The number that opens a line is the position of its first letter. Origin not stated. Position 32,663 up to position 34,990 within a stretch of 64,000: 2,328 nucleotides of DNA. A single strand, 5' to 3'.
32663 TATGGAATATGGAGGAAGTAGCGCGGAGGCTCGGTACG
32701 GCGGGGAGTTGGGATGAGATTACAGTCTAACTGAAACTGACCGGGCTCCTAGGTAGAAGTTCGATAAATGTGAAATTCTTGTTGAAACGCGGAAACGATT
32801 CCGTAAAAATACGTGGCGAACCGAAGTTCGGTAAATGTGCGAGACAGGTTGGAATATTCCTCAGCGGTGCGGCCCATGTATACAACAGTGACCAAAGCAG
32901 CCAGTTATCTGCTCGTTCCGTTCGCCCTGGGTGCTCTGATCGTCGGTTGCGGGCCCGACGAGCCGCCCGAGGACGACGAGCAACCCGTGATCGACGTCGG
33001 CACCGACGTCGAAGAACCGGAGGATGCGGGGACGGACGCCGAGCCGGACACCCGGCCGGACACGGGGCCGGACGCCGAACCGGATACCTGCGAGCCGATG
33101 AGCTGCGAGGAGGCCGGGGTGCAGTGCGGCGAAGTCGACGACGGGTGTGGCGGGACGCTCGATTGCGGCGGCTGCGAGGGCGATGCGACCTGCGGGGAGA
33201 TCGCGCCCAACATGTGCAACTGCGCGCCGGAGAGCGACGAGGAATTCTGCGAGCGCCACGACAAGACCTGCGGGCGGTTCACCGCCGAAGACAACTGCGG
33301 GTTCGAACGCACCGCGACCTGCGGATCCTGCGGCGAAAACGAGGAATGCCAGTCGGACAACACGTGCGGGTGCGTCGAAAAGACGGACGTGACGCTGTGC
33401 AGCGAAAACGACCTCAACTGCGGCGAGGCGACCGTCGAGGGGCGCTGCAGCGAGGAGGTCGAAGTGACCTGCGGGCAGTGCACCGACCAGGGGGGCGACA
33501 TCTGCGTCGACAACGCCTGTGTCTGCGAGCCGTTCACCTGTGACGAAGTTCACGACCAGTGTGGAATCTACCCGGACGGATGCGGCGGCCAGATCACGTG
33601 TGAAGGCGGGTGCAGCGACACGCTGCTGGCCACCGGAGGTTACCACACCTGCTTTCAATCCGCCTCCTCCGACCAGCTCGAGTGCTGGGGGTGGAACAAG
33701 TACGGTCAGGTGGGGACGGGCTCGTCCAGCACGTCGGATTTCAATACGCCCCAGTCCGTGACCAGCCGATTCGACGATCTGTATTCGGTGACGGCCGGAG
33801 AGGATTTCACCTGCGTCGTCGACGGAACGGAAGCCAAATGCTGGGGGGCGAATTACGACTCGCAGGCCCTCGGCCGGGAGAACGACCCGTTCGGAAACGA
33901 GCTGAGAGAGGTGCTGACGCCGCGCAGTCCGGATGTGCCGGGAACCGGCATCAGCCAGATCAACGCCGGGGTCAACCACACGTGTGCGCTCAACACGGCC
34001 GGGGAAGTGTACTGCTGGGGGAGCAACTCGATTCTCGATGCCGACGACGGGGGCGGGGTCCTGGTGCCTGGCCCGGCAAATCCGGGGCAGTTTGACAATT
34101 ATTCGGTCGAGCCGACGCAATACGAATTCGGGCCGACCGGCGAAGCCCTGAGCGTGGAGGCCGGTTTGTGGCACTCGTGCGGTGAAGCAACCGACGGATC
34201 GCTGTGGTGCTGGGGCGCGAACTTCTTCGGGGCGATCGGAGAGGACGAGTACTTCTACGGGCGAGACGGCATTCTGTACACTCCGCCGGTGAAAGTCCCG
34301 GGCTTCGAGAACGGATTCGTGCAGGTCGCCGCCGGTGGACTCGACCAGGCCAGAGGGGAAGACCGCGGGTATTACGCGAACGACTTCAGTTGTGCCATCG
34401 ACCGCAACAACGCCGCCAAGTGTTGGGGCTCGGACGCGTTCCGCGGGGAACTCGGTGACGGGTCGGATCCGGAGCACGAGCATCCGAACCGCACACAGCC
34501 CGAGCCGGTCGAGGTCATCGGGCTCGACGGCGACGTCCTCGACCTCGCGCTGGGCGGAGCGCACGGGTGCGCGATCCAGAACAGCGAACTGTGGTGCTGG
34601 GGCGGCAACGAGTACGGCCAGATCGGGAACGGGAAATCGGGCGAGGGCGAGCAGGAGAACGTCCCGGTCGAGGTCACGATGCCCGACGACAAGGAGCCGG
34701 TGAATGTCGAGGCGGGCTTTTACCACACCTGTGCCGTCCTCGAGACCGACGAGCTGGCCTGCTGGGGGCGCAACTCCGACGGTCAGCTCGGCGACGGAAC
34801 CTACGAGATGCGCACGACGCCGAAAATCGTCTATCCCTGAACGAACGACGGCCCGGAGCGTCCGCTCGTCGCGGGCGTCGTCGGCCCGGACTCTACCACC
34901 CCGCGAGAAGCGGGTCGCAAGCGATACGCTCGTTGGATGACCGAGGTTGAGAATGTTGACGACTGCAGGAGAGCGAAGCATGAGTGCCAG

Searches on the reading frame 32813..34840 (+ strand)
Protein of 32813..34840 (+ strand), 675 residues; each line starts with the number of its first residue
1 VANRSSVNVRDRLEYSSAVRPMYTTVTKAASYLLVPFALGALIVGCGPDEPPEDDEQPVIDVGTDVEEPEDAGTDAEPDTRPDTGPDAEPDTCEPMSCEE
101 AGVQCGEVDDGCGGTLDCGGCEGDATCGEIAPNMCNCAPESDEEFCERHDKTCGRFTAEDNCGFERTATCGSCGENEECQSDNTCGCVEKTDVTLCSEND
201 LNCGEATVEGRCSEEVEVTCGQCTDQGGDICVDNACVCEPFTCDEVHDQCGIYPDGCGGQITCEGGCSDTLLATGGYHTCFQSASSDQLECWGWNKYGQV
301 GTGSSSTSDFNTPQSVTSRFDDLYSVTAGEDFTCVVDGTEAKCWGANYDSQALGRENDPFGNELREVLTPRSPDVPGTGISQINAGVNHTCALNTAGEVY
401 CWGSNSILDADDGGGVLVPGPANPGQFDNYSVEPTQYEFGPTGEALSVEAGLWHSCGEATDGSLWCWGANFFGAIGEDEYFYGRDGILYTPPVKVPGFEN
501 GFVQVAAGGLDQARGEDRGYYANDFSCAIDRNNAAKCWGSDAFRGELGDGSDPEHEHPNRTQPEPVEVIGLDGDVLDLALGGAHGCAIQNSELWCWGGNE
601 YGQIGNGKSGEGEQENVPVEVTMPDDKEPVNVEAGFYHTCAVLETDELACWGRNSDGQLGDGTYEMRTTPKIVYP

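Call 3: search_protein_families(library=pfam, proteins=[window:32813-34840:+], max_evalue=0.1)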
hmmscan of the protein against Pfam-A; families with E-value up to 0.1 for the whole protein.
window:32813-34840:+ (675 aa): 4 families
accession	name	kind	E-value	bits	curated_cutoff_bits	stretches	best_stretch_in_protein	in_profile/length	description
PF25390.1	WD40_RLD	-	1.1e-50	173.4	150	2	439-671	85-290/363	RCC1-like domain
PF13540.12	RCC1_2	-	4.5e-36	122.2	22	6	380-406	1-27/30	Regulator of chromosome condensation (RCC1) repeat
PF00415.24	RCC1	-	1.2e-35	122.2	21.7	4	592-642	3-50/50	Regulator of chromosome condensation (RCC1) repeat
PF25384.1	Alsin_RLD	-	4.1e-06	26.8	100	0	374-406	271-303/405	Alsin RCC1-like domain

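Call 4: search_protein_families(library=ncbifam, proteins=[window:32813-34840:+], max_evalue=0.1)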
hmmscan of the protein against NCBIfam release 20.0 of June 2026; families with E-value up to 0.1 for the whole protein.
window:32813-34840:+ (675 aa): 0 families
